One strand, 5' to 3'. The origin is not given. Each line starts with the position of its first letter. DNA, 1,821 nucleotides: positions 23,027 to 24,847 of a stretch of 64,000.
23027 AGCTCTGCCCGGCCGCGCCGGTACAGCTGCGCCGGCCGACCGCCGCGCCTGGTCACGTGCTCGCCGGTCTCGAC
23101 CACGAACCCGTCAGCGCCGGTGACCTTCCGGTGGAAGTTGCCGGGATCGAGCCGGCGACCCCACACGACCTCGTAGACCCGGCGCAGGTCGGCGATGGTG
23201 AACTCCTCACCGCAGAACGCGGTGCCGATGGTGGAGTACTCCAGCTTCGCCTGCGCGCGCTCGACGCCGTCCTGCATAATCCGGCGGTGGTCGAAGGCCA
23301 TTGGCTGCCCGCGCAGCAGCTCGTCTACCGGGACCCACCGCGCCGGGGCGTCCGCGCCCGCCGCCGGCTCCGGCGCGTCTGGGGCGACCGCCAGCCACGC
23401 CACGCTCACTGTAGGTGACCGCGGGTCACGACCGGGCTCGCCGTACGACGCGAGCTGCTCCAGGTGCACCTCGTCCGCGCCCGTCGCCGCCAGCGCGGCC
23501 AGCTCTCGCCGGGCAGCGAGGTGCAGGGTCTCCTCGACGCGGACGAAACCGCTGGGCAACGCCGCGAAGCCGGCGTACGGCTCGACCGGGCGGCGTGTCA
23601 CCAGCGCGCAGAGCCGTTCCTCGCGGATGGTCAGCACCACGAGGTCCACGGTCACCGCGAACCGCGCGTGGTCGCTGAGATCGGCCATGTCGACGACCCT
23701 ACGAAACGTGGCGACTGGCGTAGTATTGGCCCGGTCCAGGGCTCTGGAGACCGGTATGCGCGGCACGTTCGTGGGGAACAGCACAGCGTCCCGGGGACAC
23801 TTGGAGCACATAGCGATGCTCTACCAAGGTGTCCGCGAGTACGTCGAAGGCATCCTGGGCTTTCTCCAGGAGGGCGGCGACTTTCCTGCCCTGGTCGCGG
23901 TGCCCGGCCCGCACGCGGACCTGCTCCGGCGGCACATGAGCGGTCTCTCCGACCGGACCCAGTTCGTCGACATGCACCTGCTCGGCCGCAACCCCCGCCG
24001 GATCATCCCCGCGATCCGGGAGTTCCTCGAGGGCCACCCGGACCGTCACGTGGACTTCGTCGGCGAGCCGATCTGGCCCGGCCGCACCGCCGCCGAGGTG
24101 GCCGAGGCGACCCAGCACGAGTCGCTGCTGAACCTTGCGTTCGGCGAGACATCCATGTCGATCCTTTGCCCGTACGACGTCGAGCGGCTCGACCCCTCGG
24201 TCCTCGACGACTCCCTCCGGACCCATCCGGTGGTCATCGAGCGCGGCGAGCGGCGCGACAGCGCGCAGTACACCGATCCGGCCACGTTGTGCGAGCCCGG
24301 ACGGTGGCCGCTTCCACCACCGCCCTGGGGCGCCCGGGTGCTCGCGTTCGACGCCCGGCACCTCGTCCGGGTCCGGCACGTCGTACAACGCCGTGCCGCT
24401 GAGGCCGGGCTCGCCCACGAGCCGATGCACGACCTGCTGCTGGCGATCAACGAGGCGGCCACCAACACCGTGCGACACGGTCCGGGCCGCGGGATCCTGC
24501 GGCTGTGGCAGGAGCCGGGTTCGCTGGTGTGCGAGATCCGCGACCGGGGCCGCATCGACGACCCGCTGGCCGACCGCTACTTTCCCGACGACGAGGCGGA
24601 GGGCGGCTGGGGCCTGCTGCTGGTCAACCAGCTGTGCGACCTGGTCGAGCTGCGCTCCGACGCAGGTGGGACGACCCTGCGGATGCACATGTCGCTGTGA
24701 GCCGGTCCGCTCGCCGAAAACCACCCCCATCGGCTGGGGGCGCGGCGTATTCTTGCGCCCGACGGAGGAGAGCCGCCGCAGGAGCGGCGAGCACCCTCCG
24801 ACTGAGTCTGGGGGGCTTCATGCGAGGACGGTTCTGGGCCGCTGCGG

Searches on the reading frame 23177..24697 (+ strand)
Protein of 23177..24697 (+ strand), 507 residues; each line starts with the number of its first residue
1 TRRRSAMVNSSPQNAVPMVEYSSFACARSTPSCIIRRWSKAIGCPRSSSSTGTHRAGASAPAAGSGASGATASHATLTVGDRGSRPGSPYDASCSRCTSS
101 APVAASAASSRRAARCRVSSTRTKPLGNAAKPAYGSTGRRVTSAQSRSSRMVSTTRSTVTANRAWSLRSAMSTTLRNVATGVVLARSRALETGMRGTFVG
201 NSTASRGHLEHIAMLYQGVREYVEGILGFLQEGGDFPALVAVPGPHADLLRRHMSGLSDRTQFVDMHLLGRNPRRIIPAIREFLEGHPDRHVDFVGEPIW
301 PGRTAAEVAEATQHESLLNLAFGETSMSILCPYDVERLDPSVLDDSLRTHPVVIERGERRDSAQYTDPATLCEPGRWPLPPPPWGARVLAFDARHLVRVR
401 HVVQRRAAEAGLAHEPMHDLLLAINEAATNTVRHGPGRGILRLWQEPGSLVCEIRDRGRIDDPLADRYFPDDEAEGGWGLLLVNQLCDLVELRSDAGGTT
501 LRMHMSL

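Call 62: search_protein_families(library=pfam, proteins=[window:23177-24697:+], max_evalue=0.001)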
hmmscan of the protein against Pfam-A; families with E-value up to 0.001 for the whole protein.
window:23177-24697:+ (507 aa): 2 families
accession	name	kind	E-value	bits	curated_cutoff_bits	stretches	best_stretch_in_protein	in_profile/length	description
PF14417.12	MEDS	-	4.9e-22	78.9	29.8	1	211-351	2-161/161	MEDS: MEthanogen/methylotroph, DcmR Sensory domain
PF13581.12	HATPase_c_2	-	1.5e-21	77.2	27.4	1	391-504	3-126/127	Histidine kinase-like ATPase domain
